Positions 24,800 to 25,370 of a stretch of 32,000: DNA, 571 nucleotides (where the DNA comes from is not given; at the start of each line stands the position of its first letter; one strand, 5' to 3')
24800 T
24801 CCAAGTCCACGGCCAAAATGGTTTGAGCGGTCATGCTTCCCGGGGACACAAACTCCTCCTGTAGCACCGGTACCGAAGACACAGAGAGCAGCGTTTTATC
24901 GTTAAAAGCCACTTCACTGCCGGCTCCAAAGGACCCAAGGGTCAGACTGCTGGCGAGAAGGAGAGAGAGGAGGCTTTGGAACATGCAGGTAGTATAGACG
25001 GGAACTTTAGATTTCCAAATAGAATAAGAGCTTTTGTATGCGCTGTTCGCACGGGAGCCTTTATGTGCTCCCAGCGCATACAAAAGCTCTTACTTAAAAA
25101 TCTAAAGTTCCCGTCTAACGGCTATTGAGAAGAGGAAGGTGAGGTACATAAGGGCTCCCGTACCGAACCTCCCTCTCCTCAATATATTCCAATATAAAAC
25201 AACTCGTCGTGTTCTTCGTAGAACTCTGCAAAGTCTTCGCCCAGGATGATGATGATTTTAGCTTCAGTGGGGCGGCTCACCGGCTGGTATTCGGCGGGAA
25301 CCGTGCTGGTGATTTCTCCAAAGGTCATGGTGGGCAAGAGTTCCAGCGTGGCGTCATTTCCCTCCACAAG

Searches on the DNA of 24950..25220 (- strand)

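Call 34: search_rna_families(source=window, start=24950, end=25220, threshold=evalue, max_evalue=10)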
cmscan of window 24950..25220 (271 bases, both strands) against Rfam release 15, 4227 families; matches with E-value up to 10: 12.
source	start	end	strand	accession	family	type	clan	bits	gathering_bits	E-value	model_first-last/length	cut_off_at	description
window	25000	25112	-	RF03616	MIR1888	Gene; miRNA;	-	28.7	72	0.00077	1-101/101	no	MIR1888 microRNA precursor family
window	24999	25113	+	RF03616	MIR1888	Gene; miRNA;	-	28.3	72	0.00096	1-101/101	no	MIR1888 microRNA precursor family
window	25122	25185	-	RF04148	MIR844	Gene; miRNA;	-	24.9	70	0.0032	1-114/114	no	MIR844 microRNA precursor family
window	25023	25102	-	RF02386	sau-19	Gene; sRNA;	-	24.2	80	0.024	1-75/75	no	Staphylococcus sRNA sau-19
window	25123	25184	-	RF03616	MIR1888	Gene; miRNA;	-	21.1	72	0.089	19-84/101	no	MIR1888 microRNA precursor family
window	25020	25098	+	RF01913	mir-2778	Gene; miRNA;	-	19.7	86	0.2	1-77/77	no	mir-2778 microRNA precursor family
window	24997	25116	+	RF01911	MIR2118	Gene; miRNA;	-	15.9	85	0.93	1-170/170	no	MIR2118 microRNA precursor family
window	25023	25092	+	RF01027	mir-765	Gene; miRNA;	-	15.8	130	1.6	1-114/114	no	mir-765 microRNA precursor family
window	24992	25119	-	RF01911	MIR2118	Gene; miRNA;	-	14.5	85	2.1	1-170/170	no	MIR2118 microRNA precursor family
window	25115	25198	-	RF03308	MIR848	Gene; miRNA;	-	14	90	4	1-97/97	no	MIR848 microRNA precursor family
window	25054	25090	+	RF03670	MIR3932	Gene; miRNA;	-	13.8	150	6.9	1-123/123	no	MIR3932 microRNA precursor family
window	25081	25177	-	RF00507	Corona_FSE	Cis-reg; frameshift_element;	-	12.5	46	4.8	1-78/78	no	Coronavirus frameshifting stimulation element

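Call 61: build_rna_model(alignment_id=A4, structure=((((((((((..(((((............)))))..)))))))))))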
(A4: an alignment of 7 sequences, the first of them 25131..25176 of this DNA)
Model R1 built from alignment A4 (7 sequences, 46 columns); structure: as given.
model positions 46; base pairs 15; branch points 0; effective number of sequences 5.64; information 1.197 bits per position. Calibrated on 0.2 Mb of random sequence (short: E-values are rough).
structure used (alignment columns):
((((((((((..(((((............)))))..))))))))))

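Call 62: search_with_rna_model(model_id=R1, sources=[window, L004, L007, L144, L003, L010, L011, L014, L092, L102, L114, L122, L136, L139, L140, L143, L146, L137, L138, L141], max_evalue=1, make_alignment=true)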
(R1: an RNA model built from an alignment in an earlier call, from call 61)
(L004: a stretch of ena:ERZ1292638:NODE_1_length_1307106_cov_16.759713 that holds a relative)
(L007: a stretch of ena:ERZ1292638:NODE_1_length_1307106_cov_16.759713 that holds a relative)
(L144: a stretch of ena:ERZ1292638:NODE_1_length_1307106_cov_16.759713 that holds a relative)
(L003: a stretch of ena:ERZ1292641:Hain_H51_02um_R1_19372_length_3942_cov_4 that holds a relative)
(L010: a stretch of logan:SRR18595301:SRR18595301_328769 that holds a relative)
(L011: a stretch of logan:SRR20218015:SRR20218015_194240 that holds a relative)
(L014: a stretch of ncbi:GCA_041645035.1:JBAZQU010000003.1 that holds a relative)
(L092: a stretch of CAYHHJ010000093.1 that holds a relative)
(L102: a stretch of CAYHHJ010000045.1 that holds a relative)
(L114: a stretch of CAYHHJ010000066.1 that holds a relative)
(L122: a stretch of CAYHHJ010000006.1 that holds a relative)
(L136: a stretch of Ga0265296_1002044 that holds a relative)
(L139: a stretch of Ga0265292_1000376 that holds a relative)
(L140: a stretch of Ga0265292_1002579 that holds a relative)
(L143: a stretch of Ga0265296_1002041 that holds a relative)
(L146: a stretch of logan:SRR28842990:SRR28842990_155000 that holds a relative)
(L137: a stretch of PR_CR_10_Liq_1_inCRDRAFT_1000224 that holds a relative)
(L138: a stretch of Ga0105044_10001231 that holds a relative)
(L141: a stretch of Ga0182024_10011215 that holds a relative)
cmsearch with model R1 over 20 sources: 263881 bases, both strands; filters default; matches with E-value up to 1: 25.
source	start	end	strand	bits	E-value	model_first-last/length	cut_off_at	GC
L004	15933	15978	+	71.2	3.1e-14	1-46/46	no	0.48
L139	941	986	-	70.9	3.8e-14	1-46/46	no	0.54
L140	4703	4748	-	70.6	4.3e-14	1-46/46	no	0.57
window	25131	25176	-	68.6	1.4e-13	1-46/46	no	0.57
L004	5521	5566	-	68.6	1.4e-13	1-46/46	no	0.57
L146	2117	2162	+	66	6e-13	1-46/46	no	0.61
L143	4098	4143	-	65.1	9.8e-13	1-46/46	no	0.59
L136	1263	1308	+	64.6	1.3e-12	1-46/46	no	0.57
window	25036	25081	+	44.1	1.3e-07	1-46/46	no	0.59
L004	5426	5471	+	44.1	1.3e-07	1-46/46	no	0.59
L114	2294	2337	+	38.3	3.3e-06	1-46/46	no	0.64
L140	8963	9050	-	37.3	5.8e-06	1-46/46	no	0.53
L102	3537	3578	-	35.3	1.8e-05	1-46/46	no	0.43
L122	7537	7578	-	32.3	9.7e-05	1-46/46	no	0.43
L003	3201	3242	-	31.4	0.00016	1-46/46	no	0.38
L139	805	892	+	26.3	0.0027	1-46/46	no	0.43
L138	7865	7884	-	23.8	0.011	14-33/46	no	0.4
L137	5030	5047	-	23.8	0.011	15-32/46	no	0.44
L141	12610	12627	+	22.7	0.021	15-32/46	no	0.5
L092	3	18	-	20.4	0.076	16-31/46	no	0.5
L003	3109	3150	+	18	0.29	1-46/46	no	0.5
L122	7444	7485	+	18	0.29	1-46/46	no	0.5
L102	3445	3486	+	18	0.29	1-46/46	no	0.5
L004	866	879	+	16.5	0.65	17-30/46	no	0.57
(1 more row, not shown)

Alignment A5: 25 matches aligned to the model, 94 columns, each read 5' to 3' on its own strand. Consensus structure (alignment columns), stored with it:
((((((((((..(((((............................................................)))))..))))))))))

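Call 76: search_dna_similar(query=window:24985-25190:+, collection=plasmids, mode=distant, max_evalue=0.01)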
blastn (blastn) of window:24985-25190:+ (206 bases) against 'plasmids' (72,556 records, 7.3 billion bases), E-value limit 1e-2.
No match.

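Call 88: search_with_rna_model(model_id=R1, source=window, filters=off, max_evalue=10, show_alignments=4)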
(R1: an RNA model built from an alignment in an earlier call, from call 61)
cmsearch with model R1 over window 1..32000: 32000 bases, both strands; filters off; matches with E-value up to 10: 9.
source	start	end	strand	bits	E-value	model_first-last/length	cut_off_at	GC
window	25131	25176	-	68.6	1.7e-14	1-46/46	no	0.57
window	25036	25081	+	44.1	1.6e-08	1-46/46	no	0.59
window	20455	20509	+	19.1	0.019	1-46/46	no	0.53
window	25131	25176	+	13.7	0.39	1-46/46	no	0.57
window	1028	1061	+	9.1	5.1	1-46/46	no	0.38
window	2030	2060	+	9.1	5.2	1-46/46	no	0.26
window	25914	25951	+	9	5.5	1-46/46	no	0.58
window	9475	9489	-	8.2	8.6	1-46/46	no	0.6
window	9475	9489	+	8.2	8.6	1-46/46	no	0.6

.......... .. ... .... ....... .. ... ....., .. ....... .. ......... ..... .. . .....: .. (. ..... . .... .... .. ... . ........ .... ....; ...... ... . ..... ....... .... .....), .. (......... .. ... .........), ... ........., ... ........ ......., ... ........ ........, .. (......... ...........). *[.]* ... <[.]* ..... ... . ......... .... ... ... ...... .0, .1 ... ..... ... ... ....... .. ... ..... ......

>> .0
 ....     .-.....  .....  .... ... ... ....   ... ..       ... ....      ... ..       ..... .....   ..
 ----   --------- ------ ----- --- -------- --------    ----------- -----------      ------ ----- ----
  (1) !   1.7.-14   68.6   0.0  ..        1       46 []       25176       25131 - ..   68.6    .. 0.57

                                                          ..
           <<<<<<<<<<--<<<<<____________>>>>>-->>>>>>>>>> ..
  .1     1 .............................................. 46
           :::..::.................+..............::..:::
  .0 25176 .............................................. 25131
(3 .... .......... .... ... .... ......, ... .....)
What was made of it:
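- Checked: A full-model CM scan finds only these three copies in the window (call 88).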
